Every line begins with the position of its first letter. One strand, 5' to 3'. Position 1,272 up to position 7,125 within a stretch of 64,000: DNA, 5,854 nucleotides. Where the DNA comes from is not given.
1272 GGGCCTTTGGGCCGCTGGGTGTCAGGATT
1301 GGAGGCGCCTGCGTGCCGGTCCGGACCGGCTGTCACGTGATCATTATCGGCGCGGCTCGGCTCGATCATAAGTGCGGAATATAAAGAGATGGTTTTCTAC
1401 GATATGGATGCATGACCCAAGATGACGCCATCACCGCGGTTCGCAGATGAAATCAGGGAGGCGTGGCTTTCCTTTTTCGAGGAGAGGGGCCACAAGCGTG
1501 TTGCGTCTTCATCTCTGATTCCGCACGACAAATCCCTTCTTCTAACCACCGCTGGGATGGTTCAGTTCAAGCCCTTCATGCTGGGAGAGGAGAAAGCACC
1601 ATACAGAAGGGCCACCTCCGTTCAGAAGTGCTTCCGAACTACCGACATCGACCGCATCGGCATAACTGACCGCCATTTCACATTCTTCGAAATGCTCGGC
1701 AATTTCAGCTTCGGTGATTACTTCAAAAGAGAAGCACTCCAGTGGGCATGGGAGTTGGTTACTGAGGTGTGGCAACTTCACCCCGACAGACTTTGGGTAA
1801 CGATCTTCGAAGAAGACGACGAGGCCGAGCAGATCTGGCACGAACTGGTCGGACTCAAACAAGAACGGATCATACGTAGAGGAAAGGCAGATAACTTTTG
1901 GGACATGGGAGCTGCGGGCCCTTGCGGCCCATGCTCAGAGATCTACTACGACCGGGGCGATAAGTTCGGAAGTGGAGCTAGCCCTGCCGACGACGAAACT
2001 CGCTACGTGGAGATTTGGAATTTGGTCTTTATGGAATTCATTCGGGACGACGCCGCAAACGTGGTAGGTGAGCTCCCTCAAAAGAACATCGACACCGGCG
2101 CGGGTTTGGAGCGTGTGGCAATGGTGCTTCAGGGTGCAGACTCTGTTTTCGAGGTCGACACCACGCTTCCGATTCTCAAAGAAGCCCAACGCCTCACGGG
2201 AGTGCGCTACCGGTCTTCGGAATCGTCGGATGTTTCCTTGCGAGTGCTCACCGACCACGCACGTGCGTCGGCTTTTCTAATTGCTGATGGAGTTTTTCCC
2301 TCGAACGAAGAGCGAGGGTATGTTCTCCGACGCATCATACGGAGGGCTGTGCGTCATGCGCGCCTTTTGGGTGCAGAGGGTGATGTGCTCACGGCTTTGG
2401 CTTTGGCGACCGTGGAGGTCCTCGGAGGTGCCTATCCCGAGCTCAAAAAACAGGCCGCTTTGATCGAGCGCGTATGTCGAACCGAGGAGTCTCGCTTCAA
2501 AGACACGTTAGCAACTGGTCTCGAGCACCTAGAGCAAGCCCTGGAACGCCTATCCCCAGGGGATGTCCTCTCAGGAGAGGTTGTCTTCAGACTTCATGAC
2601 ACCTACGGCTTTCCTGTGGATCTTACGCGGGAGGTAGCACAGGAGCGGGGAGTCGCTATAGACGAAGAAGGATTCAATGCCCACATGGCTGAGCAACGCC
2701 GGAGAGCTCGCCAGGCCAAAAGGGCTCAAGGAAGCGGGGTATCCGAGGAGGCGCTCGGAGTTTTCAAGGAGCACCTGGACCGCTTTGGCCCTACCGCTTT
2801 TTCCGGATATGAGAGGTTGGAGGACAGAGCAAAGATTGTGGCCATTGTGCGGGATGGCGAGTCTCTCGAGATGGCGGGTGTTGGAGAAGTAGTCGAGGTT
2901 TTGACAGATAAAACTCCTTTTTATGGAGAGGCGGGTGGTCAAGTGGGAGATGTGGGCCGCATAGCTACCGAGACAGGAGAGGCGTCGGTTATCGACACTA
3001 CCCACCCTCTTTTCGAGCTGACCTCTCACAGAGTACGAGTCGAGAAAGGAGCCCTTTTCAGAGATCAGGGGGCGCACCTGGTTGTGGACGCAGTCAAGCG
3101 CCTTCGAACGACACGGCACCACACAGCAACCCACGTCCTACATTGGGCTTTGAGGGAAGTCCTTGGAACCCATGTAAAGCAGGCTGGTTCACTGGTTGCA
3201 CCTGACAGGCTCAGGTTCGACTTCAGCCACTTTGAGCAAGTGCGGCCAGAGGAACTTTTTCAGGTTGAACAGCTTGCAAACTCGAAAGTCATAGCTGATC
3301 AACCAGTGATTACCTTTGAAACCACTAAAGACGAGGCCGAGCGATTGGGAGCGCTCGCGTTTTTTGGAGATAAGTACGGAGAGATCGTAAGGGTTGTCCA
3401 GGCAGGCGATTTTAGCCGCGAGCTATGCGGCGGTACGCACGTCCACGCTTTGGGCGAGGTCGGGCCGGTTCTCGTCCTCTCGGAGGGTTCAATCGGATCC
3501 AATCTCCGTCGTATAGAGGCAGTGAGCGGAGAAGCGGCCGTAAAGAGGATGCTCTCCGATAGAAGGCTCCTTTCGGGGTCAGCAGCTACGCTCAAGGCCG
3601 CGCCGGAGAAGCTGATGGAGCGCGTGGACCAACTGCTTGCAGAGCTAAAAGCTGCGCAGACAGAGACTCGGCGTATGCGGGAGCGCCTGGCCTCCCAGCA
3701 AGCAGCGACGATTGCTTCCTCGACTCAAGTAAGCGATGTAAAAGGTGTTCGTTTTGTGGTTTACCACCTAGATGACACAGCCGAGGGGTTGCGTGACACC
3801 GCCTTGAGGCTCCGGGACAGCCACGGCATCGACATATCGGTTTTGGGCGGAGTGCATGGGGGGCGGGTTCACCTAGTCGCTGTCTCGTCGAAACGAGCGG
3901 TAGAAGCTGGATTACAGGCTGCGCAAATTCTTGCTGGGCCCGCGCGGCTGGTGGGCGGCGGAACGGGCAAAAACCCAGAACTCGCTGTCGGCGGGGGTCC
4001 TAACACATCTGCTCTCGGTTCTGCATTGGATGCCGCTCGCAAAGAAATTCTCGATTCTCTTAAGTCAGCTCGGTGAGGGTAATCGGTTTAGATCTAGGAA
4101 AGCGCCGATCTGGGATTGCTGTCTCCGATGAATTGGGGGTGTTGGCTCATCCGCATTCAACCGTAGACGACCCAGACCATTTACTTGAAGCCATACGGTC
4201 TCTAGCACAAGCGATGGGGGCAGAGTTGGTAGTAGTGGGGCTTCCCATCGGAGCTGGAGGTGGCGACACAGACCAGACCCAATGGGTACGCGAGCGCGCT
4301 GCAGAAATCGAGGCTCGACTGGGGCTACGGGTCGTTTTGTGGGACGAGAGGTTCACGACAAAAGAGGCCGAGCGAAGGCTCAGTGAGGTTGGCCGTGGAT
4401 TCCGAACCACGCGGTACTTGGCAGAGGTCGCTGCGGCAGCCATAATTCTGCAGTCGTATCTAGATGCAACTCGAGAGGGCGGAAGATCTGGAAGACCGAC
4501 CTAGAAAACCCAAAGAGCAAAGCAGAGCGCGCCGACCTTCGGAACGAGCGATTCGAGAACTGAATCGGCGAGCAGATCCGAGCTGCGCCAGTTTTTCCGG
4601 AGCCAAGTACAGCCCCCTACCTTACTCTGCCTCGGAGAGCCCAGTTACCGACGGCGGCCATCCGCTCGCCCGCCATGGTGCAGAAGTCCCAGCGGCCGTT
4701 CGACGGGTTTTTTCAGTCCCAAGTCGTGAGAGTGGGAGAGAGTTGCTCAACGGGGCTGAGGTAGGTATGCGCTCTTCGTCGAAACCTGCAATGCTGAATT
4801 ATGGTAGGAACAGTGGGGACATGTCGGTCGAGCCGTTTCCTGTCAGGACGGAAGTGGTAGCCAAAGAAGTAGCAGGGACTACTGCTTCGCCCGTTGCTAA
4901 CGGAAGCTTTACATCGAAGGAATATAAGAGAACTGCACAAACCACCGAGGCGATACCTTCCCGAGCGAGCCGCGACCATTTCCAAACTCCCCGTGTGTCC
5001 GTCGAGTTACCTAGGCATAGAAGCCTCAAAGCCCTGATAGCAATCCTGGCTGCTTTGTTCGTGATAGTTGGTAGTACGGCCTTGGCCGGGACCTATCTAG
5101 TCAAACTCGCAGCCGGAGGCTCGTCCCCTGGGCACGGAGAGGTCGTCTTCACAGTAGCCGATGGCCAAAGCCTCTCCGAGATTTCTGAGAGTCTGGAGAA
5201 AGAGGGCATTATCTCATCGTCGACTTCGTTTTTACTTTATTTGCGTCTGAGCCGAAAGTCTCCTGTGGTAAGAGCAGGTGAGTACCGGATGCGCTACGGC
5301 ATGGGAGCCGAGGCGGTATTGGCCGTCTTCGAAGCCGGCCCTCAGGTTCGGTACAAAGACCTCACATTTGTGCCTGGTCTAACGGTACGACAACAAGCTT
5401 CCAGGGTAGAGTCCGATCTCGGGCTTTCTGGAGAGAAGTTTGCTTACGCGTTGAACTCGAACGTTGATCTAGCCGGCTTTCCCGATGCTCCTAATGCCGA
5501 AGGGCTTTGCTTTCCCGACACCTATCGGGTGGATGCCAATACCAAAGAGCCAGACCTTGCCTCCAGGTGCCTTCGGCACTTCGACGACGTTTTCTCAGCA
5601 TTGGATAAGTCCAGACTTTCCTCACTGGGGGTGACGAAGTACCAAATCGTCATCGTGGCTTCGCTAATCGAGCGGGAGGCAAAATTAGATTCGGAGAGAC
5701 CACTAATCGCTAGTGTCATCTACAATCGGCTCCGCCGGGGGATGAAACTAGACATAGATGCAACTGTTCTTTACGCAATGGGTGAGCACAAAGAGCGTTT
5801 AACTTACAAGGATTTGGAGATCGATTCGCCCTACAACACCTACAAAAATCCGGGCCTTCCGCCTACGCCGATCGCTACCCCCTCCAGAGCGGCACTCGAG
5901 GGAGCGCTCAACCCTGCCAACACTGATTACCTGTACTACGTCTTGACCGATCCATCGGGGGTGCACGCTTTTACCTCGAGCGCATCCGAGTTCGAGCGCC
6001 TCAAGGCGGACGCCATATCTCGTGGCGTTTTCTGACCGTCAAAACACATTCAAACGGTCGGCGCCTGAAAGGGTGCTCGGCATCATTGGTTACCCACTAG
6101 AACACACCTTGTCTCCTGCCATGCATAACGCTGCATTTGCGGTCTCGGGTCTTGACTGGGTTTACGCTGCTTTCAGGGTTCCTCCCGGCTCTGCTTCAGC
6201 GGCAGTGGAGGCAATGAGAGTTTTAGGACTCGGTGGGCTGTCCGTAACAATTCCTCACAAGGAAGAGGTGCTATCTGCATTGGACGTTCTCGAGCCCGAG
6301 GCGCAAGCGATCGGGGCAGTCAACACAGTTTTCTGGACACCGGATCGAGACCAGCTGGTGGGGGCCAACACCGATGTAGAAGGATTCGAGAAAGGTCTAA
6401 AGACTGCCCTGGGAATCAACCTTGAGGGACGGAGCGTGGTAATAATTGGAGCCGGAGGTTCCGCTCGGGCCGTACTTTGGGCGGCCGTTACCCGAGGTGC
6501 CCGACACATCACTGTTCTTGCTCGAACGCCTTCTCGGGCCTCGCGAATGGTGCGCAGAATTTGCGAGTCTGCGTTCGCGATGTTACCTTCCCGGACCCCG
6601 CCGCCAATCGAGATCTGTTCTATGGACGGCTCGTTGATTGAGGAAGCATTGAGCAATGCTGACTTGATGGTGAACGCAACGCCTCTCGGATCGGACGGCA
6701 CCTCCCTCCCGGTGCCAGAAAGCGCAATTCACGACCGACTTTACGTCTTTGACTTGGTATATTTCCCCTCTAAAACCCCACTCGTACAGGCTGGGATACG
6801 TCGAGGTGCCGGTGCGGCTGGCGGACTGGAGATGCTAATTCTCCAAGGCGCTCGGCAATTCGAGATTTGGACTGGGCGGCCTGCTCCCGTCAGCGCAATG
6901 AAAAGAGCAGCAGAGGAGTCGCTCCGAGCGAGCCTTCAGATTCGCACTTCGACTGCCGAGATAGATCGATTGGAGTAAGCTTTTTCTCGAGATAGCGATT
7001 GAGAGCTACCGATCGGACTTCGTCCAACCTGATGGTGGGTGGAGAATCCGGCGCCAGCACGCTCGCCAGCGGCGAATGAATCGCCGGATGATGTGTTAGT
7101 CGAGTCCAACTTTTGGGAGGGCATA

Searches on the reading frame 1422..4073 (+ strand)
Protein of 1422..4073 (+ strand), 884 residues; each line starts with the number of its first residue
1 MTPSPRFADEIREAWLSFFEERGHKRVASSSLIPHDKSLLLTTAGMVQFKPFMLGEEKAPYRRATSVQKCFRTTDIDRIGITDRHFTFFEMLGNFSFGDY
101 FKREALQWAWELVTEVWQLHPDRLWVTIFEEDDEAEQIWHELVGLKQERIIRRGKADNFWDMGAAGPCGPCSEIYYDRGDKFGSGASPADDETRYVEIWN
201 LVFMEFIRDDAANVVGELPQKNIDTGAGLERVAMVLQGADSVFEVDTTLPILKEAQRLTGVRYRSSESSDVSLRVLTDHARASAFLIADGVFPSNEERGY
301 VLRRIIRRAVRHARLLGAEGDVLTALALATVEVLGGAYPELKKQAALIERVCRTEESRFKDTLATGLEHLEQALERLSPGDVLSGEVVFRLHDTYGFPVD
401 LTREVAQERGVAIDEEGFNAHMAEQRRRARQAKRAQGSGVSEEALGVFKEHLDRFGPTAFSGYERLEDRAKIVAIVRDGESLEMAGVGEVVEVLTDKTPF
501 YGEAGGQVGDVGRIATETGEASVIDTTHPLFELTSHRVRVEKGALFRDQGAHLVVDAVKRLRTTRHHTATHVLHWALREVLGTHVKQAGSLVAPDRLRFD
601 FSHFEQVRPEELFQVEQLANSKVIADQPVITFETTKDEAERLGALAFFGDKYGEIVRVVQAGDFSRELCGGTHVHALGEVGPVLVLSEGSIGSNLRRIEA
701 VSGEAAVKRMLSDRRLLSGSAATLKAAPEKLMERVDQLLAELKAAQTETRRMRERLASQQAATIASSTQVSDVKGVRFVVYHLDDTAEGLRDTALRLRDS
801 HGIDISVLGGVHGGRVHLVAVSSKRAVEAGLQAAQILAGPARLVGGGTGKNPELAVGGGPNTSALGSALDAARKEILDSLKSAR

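Call 22: search_protein_families(library=pfam, proteins=[window:1422-4073:+], max_evalue=0.001)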
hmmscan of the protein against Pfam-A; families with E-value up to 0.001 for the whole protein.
window:1422-4073:+ (884 aa): 2 families
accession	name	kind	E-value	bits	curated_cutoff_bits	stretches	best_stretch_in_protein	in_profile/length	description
PF01411.24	tRNA-synt_2c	-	1.2e-190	635.2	30.3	1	10-556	1-549/552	tRNA synthetases class II (A)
PF07973.19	tRNA_SAD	-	1.3e-13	51.2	24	1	656-699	1-44/44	Threonyl and Alanyl tRNA synthetase second additional domain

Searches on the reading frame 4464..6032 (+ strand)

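Call 22: search_protein_families(library=pfam, proteins=[window:4464-6032:+], max_evalue=0.001)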
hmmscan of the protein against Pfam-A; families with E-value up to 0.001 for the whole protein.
window:4464-6032:+ (523 aa): 1 family
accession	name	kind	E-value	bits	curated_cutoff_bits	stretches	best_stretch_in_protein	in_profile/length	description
PF02618.21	YceG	-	1e-80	271.6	32.4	1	229-514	1-273/275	YceG-like family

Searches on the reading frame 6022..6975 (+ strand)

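Call 22: search_protein_families(library=pfam, proteins=[window:6022-6975:+], max_evalue=0.001)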
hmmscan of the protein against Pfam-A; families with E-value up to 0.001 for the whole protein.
window:6022-6975:+ (318 aa): 4 families
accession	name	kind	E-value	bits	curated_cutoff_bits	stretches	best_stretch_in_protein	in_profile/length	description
PF08501.16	Shikimate_dh_N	-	2.5e-28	98.6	27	1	21-103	1-83/83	Shikimate dehydrogenase substrate binding domain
PF18317.6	SDH_C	-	5.7e-15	55.2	25.8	1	268-297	1-30/31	Shikimate 5'-dehydrogenase C-terminal domain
PF01488.26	Shikimate_DH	-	7.5e-06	26.5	24.3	1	133-183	9-59/138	Shikimate / quinate 5-dehydrogenase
PF03435.24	Sacchrp_dh_NADP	-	0.00061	20.6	25.1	0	139-247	1-100/129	Saccharopine dehydrogenase NADP binding domain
